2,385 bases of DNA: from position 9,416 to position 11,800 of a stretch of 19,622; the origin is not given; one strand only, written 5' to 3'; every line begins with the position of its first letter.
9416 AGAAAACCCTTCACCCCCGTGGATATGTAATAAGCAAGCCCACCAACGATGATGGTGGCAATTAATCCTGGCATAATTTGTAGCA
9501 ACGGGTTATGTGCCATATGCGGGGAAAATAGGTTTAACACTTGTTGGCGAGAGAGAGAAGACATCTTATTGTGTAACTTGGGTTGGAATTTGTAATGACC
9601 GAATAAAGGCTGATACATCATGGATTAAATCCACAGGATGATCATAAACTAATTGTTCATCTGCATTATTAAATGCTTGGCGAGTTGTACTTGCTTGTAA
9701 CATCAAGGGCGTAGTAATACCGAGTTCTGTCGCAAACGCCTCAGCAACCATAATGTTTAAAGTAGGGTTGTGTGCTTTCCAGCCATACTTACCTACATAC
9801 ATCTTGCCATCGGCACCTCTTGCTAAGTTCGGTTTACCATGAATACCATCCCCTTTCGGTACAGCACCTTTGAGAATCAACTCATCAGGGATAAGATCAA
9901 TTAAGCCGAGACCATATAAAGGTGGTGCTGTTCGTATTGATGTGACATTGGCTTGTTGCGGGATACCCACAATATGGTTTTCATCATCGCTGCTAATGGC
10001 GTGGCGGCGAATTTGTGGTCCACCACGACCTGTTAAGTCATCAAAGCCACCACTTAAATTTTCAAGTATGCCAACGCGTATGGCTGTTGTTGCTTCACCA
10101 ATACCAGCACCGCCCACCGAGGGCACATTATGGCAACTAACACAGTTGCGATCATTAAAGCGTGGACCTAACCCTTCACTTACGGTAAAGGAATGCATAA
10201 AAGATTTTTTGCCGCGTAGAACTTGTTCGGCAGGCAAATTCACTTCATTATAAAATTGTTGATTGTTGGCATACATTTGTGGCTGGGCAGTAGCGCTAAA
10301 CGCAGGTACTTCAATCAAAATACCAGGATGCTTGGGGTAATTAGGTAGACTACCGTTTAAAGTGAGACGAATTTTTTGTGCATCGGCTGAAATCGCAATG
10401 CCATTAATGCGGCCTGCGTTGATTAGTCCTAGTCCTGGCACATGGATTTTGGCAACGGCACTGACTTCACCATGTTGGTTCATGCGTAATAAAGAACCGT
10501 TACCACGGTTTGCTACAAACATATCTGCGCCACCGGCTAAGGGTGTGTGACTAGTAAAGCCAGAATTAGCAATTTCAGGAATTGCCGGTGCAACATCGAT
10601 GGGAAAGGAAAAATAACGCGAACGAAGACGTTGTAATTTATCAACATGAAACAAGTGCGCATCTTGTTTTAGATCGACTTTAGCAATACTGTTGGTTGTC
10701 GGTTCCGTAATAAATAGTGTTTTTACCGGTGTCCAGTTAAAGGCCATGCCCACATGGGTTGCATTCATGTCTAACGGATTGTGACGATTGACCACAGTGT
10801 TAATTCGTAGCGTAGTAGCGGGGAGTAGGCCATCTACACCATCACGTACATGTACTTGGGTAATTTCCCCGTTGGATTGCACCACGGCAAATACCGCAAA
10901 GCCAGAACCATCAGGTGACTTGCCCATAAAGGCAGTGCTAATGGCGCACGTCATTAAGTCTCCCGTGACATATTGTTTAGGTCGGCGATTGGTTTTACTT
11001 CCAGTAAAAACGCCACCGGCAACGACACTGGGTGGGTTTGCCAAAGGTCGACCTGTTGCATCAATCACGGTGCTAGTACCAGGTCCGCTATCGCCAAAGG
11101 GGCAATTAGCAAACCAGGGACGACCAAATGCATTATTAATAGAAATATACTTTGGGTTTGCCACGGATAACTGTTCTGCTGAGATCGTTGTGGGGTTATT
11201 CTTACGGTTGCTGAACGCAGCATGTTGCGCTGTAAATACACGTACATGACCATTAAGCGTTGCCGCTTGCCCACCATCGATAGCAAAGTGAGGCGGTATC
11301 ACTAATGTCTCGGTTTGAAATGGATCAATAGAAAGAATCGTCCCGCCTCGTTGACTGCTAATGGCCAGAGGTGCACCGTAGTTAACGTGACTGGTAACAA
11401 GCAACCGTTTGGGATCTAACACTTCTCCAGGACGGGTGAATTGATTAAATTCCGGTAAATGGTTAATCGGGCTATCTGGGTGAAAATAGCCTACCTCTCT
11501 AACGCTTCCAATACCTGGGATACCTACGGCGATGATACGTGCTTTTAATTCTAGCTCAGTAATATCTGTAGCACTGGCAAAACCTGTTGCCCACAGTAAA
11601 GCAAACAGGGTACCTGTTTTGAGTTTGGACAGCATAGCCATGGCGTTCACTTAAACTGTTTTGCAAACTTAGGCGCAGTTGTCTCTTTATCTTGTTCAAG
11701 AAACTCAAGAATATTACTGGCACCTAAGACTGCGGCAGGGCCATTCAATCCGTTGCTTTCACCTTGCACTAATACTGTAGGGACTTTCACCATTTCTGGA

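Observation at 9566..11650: DUF1111 heme domain preceded by a ~450-aa N-terminal exported domain of unknown identity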

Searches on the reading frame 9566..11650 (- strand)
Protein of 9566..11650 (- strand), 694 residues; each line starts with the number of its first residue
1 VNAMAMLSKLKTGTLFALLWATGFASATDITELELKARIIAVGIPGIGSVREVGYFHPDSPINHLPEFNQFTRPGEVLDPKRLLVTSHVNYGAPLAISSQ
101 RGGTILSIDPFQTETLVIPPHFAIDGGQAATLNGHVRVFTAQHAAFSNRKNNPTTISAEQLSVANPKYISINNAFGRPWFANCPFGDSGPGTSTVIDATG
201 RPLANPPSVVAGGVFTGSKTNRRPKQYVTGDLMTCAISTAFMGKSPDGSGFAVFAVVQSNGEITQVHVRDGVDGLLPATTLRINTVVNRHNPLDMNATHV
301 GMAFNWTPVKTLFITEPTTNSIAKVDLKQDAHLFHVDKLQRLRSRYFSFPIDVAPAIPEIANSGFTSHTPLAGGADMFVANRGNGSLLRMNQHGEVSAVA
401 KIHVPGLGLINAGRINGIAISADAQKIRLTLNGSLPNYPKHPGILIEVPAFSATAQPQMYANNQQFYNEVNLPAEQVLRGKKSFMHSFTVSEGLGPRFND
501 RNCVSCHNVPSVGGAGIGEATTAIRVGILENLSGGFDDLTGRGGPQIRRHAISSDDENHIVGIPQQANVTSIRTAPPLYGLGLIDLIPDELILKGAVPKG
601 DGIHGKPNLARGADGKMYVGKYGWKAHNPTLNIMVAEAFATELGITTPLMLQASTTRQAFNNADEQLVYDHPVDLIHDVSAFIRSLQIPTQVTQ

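Call 6: search_protein_families(library=pfam, proteins=[window:9566-11650:-], max_evalue=0.01)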
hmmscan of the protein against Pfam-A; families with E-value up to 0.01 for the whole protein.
window:9566-11650:- (694 aa): 1 family
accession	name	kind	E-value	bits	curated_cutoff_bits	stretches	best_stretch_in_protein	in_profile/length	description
PF06537.16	DHOR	-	5.7e-06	25.5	22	1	570-656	212-308/499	Di-haem oxidoreductase, putative peroxidase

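Call 7: search_protein_families(library=ncbifam, proteins=[window:9566-11650:-], max_evalue=0.01)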
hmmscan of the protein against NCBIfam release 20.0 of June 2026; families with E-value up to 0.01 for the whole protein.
window:9566-11650:- (694 aa): 0 families

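Call 8: find_homologous_proteins(query=window:9566-11650:-)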
Query window:9566-11650:- (694 aa): 945 proteins with E <= 0.001 among 8000 candidates; the best 120 are listed.
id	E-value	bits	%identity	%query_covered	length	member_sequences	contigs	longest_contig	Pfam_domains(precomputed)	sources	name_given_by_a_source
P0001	0.0e+0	1566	100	100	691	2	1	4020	PF06537.17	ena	-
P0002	1.1e-188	647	48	97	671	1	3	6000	PF06537.17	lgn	-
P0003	1.1e-186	640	48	95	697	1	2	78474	PF06537.17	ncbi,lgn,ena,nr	ncbi:MAG: di-heme oxidoredictase family protein [Ardenticatenaceae bacterium]|nr:di-heme oxidoredict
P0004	8.4e-185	634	49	95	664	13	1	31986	PF06537.17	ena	-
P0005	7.3e-178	611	45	95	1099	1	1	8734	PF01145.32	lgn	-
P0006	2.8e-177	609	45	95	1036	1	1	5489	PF01145.32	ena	-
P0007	7.0e-176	605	47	94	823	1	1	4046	PF06537.17,PF00034.27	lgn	-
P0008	8.1e-175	601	45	95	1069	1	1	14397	PF01145.32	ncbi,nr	ncbi:MAG: di-heme oxidoredictase family protein [Gallionellaceae bacterium]|nr:di-heme oxidoredictas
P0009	3.4e-173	596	46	95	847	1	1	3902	PF06537.17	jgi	jgi:hypothetical protein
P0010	1.4e-171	591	46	95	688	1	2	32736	-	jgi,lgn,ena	-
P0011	4.0e-170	586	45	97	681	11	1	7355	PF06537.17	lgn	-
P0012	3.0e-169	583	46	95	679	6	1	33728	-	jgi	jgi:hypothetical protein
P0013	3.5e-168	579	47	89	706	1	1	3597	PF06537.17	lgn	-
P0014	3.6e-167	576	44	94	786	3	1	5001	PF06537.17,PF00034.27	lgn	-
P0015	1.7e-166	574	45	94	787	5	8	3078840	PF06537.17,PF00034.27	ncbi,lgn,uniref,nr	ncbi:di-heme oxidoredictase family protein [Calidithermus chliarophilus]|uniref:di-heme oxidoredicta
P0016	4.5e-166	572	46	95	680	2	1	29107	PF06537.17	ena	-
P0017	8.0e-165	568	47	89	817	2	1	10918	PF06537.17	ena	-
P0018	1.8e-164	567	45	94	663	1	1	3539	PF06537.17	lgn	-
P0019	5.8e-164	565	46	89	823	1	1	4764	PF06537.17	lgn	-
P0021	1.9e-162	560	45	95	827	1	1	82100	PF06537.17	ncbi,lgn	-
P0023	2.1e-161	557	46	89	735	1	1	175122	-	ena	-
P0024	7.1e-161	555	45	94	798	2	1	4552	PF06537.17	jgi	jgi:mono/diheme cytochrome c family protein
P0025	1.2e-160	554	45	99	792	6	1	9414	PF06537.17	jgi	jgi:mono/diheme cytochrome c family protein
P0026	2.1e-160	554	45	91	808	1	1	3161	PF06537.17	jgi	jgi:mono/diheme cytochrome c family protein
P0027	2.8e-160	553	44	95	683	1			PF06537.17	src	-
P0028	3.6e-160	553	43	99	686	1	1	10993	PF06537.17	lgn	-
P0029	6.4e-160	552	46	89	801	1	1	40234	PF06537.17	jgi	jgi:mono/diheme cytochrome c family protein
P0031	7.4e-160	552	44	99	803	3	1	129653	PF06537.17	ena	-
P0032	2.3e-159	550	45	95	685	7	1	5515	PF06537.17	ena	-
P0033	7.2e-159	549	44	95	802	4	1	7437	PF06537.17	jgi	jgi:mono/diheme cytochrome c family protein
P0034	8.3e-159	548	45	94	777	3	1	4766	PF06537.17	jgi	-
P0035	1.4e-158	548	47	89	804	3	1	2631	PF06537.17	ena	-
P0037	1.9e-158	547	43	99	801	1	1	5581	PF06537.17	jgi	jgi:mono/diheme cytochrome c family protein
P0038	2.8e-158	547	45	94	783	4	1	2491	PF06537.17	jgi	jgi:mono/diheme cytochrome c family protein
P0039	3.0e-158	547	44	96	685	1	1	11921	PF06537.17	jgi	jgi:Di-haem oxidoreductase, putative peroxidase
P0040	3.2e-158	546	46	91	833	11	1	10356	PF06537.17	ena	-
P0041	6.2e-158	545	42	99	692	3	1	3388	PF06537.17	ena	-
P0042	8.0e-158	545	45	94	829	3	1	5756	PF06537.17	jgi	jgi:mono/diheme cytochrome c family protein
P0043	8.5e-158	545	43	97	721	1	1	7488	PF06537.17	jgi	jgi:hypothetical protein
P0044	1.3e-157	544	46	89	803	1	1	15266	PF06537.17,PF13442.12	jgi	jgi:mono/diheme cytochrome c family protein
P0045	1.6e-157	544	43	94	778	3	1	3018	PF06537.17,PF00034.27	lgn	-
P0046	2.4e-157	544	44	99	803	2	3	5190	PF06537.17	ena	-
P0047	2.7e-157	543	46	89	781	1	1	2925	PF06537.17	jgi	jgi:hypothetical protein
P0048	3.1e-157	543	44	98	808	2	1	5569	PF06537.17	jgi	jgi:mono/diheme cytochrome c family protein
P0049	3.6e-157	543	45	89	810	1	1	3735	PF06537.17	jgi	jgi:CxxC motif-containing protein (DUF1111 family)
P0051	2.4e-156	540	44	99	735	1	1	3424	PF06537.17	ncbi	-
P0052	4.7e-156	539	45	97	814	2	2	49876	PF06537.17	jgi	jgi:mono/diheme cytochrome c family protein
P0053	5.0e-156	539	44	89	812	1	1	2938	PF06537.17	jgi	jgi:cytochrome c551/c552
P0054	5.2e-156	539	43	99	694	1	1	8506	PF06537.17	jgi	jgi:hypothetical protein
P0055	1.5e-155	538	44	94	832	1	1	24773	PF06537.17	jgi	jgi:mono/diheme cytochrome c family protein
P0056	2.1e-155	537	44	94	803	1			PF06537.17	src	-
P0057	2.6e-155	537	48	89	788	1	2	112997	PF06537.17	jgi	jgi:mono/diheme cytochrome c family protein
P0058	5.0e-155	536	44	89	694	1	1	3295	PF06537.17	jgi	jgi:hypothetical protein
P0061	6.1e-154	532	46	89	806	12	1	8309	PF06537.17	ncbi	-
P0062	6.9e-154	532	44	94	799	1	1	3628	PF06537.17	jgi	jgi:CxxC motif-containing protein (DUF1111 family)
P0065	2.4e-153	530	44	94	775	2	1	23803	PF06537.17,PF00034.27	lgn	-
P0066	4.0e-153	530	44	89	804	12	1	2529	PF06537.17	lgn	-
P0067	4.2e-153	530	42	94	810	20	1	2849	PF06537.17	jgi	jgi:hypothetical protein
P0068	4.7e-153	529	45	89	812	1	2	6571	PF06537.17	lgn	-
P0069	1.4e-152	528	43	95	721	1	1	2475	PF06537.17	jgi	jgi:hypothetical protein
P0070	1.6e-152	528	46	88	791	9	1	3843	PF06537.17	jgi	jgi:mono/diheme cytochrome c family protein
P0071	1.8e-152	527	45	91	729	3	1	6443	PF06537.17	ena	-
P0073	2.5e-152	527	43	95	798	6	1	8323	PF06537.17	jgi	jgi:mono/diheme cytochrome c family protein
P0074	2.9e-152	527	44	96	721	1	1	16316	PF06537.17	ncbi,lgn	-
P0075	3.1e-152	527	43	95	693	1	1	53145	PF06537.17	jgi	jgi:hypothetical protein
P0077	5.3e-152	526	43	95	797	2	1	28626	PF06537.17,PF13442.12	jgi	jgi:mono/diheme cytochrome c family protein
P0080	8.4e-152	525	43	96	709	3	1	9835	PF06537.17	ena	-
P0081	9.2e-152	525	44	89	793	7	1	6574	PF06537.17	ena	-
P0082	1.6e-151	524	43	95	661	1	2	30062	PF06537.17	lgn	-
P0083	1.6e-151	524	42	97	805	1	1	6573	PF06537.17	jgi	jgi:Di-haem oxidoreductase, putative peroxidase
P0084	1.9e-151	524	43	94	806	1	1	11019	PF06537.17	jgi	jgi:hypothetical protein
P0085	4.6e-151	523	43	99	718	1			PF06537.17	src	-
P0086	5.0e-151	523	43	95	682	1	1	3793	PF06537.17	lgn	-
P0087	2.1e-150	521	44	94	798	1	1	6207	PF06537.17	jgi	jgi:hypothetical protein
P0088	1.1e-149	518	41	96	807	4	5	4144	PF06537.17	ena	-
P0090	5.7e-149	516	43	92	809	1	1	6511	PF06537.17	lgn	-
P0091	6.3e-149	516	42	100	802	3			PF06537.17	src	-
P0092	7.5e-149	515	43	94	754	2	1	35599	PF06537.17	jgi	jgi:mono/diheme cytochrome c family protein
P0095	3.0e-147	510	45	94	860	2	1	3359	PF06537.17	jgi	jgi:CxxC motif-containing protein (DUF1111 family)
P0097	1.1e-146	508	41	96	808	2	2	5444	PF06537.17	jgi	jgi:CxxC motif-containing protein (DUF1111 family)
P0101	1.2e-145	505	41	97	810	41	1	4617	PF06537.17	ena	-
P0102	2.2e-145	504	42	97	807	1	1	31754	PF06537.17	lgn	-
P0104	5.4e-145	503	41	99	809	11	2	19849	PF06537.17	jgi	jgi:mono/diheme cytochrome c family protein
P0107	1.1e-144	502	43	94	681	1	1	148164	-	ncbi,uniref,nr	ncbi:di-heme oxidoredictase family protein [Mesorhizobium sp. STM 4661]|uniref:di-heme oxidoredictas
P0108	2.1e-144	501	42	94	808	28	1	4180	PF06537.17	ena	-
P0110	6.7e-144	499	41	98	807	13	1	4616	PF06537.17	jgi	jgi:mono/diheme cytochrome c family protein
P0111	7.6e-144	499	41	95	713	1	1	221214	PF06537.17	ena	-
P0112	9.2e-144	499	43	88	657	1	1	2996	PF06537.17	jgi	jgi:hypothetical protein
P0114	2.4e-143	497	42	97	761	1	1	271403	-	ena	-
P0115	3.4e-143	497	41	99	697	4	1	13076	PF06537.17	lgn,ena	-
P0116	5.3e-143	496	44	88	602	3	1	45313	PF06537.17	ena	-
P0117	1.0e-142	495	45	89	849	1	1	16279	PF06537.17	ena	-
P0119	2.7e-142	494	44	86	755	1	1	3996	PF06537.17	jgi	jgi:mono/diheme cytochrome c family protein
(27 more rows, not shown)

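Call 11: search_solved_structures(query=window:9566-11650:-, max_evalue=1, show_alignments=2)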
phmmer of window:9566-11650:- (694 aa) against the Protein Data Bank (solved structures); distinct sequences matched with E-value up to 1: 1.
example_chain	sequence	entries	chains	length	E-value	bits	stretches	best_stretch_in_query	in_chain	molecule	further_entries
3o5c_A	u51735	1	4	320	0.024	16.3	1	471-516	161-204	Cytochrome c551 peroxidase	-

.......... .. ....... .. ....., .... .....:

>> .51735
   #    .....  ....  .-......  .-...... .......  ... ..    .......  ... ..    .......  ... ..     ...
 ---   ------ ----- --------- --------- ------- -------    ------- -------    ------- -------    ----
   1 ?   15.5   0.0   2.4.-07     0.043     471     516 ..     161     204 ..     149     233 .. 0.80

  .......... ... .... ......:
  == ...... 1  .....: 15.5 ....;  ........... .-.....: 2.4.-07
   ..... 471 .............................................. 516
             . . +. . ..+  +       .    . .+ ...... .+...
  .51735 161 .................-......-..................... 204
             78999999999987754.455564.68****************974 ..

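Call 15: find_encoding_contigs(protein=P0010, flank=8000, max_places=2)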
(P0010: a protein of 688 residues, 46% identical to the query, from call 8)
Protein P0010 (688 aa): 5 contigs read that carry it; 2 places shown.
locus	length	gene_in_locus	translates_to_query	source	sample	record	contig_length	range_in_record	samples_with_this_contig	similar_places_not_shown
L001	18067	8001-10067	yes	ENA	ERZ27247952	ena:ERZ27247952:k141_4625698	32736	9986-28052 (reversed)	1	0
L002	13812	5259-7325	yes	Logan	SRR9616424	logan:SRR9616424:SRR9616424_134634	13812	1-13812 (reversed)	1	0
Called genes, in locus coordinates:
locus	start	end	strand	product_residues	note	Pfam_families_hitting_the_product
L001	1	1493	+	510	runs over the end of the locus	PF27104:FimW_N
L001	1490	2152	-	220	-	PF02230:Abhydrolase_2, PF12146:Hydrolase_4 (faint)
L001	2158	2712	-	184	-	PF04751:DarP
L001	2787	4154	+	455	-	PF01523:PmbA_TldD_1st, PF19290:PmbA_TldD_2nd, PF19289:PmbA_TldD_3rd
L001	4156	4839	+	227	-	-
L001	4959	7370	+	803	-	PF14814:UB2H, PF00912:Transgly, PF00905:Transpeptidase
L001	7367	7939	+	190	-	PF07719:TPR_2 (faint), PF13428:TPR_14 (faint), PF00515:TPR_1 (faint), PF14559:TPR_19, PF13431:TPR_17 (weak), PF13424:TPR_12 (weak)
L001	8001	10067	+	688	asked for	-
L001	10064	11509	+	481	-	PF03601:Cons_hypoth698, PF06537:DHOR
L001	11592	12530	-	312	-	-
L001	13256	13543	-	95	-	-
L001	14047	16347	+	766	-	PF05345:He_PIG (weak)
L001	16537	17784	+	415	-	PF00464:SHMT, PF00155:Aminotran_1_2, PF01212:Beta_elim_lyase (weak)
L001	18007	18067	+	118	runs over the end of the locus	PF03477:ATP-cone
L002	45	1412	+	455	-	PF01523:PmbA_TldD_1st, PF19290:PmbA_TldD_2nd, PF19289:PmbA_TldD_3rd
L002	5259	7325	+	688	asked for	-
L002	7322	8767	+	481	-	PF03601:Cons_hypoth698, PF06537:DHOR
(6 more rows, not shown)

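Call 16: find_related_loci(query=A1, collection=genome_contigs, flank=6000)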
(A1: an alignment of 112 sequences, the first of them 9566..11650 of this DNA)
Query A1 (694 aa) in genome_contigs; peptide patterns used: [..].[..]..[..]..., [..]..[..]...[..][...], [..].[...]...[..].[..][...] (x = any residue, [..] = any of these).
592 stretches matched a pattern; 367 encode a relative of the query (tblastn E <= 1e-3); the best 80 are kept; 80 distinct loci.
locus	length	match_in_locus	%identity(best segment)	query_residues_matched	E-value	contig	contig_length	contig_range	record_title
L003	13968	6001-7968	48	32-689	0e+0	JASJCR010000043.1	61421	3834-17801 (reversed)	MAG: Ardenticatenaceae bacterium isolate MO_167.B30 MO_167.c_349, whole genome shotgun sequence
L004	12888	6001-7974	45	30-688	2e-178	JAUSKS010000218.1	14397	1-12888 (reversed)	MAG: Gallionellaceae bacterium isolate E14_metabat.bin.70 E14_k141_1076007, whole genome shotgun sequence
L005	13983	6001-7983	45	16-691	2e-175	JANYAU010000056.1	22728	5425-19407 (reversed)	MAG: Betaproteobacteria bacterium isolate GL140_5_metabat_36 GL140_5_k141_2968516, whole genome shotgun sequence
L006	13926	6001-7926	45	34-687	2e-165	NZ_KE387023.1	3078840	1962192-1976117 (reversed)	Calidithermus chliarophilus DSM 9957 MeichDRAFT_MCF.3, whole genome shotgun sequence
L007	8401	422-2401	43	35-689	1e-162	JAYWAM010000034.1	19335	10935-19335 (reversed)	MAG: Betaproteobacteria bacterium isolate GL92_UP_metabinner_4_sub GL92_UP_metabinner_4_sub_33, whole genome shotgun seq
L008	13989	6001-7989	43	25-689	4e-162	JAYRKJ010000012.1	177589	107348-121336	MAG: Burkholderiaceae bacterium isolate XM2_XAASGE1bin.12 NODE_123_length_177589_cov_4.765482, whole genome shotgun sequ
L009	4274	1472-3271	46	35-649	9e-167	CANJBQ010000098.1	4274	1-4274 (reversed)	MAG: Burkholderiaceae bacterium isolate RH-23may17-1242 genome assembly, contig: RH-23may17-C186054, whole genome shotgu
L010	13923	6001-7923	44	35-687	1e-160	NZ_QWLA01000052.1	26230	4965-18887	Calidithermus roseus strain NBRC 110900 contig_52, whole genome shotgun sequence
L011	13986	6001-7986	42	26-689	1e-156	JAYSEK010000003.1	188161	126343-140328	MAG: Burkholderiaceae bacterium isolate ZZ2_ZZA248_bin.48 NODE_79_length_188161_cov_155.009702, whole genome shotgun seq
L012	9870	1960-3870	44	10-649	1e-155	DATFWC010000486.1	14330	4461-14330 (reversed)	MAG TPA_asm: Xanthobacteraceae bacterium isolate SMAG_U9480 k141_691346, whole genome shotgun sequence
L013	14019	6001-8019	42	8-669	5e-155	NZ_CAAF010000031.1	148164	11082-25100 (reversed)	Mesorhizobium sp. STM 4661, whole genome shotgun sequence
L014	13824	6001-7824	42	37-649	5e-154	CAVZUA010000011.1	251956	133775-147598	MAG: uncultured Alphaproteobacteria bacterium isolate MFD04967.bin.1.114 genome assembly, contig: contig_23374, whole ge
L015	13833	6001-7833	44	35-648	3e-153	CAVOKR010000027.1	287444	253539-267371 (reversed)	MAG: uncultured Alphaproteobacteria bacterium isolate MFD00082.bin.2.122 genome assembly, contig: contig_4043, whole gen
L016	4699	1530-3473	42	35-686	7e-157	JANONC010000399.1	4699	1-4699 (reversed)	MAG: Rhodospirillales bacterium isolate VAR_43_metabat_8 VAR_43_k141_5375109, whole genome shotgun sequence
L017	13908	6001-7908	43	35-691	4e-153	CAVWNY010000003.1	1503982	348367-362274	MAG: uncultured proteobacterium isolate MFD09603.bin.1.288 genome assembly, contig: contig_48355, whole genome shotgun s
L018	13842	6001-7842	43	22-649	2e-152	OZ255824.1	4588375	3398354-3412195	MAG: Acetobacteraceae bacterium isolate 365aa146-a9c1-4043-8e7c-8618996d1a2b genome assembly, chromosome: 1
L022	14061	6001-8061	41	2-689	8e-150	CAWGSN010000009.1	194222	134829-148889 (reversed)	MAG: uncultured Alphaproteobacteria bacterium isolate MFD06298.bin.2.175 genome assembly, contig: contig_21886, whole ge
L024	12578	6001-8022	42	15-689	8e-149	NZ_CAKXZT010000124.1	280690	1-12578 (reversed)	Mesorhizobium escarrei isolate STM5069sample, whole genome shotgun sequence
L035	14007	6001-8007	43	24-689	4e-145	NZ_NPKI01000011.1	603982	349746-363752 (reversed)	Mesorhizobium mediterraneum strain USDA 3392 scaffold27, whole genome shotgun sequence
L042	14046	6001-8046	40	5-691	2e-142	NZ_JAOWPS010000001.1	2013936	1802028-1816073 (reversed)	Mesorhizobium sp. YC-39 YC.39_ctg001, whole genome shotgun sequence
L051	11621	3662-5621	50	30-691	6e-152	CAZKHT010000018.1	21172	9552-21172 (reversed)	MAG TPA_asm: uncultured Burkholderiales bacterium isolate binchicken_co185_133 genome assembly, contig: NODE_3318_length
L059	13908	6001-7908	37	35-686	2e-121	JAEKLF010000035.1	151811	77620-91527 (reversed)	MAG: Burkholderiales bacterium isolate SM_69_25 SM_S39_scaffold_9, whole genome shotgun sequence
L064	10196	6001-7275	48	28-453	2e-119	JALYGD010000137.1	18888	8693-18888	MAG: Actinomycetota bacterium isolate GDC bin2 SD1469-71_k127_624303, whole genome shotgun sequence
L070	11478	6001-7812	38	33-653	2e-116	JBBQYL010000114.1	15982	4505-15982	MAG: Burkholderiales bacterium isolate Co_metawrap_2161 Cmw_2161_k141_26777858_length_15982_cov_10.0000, whole genome sh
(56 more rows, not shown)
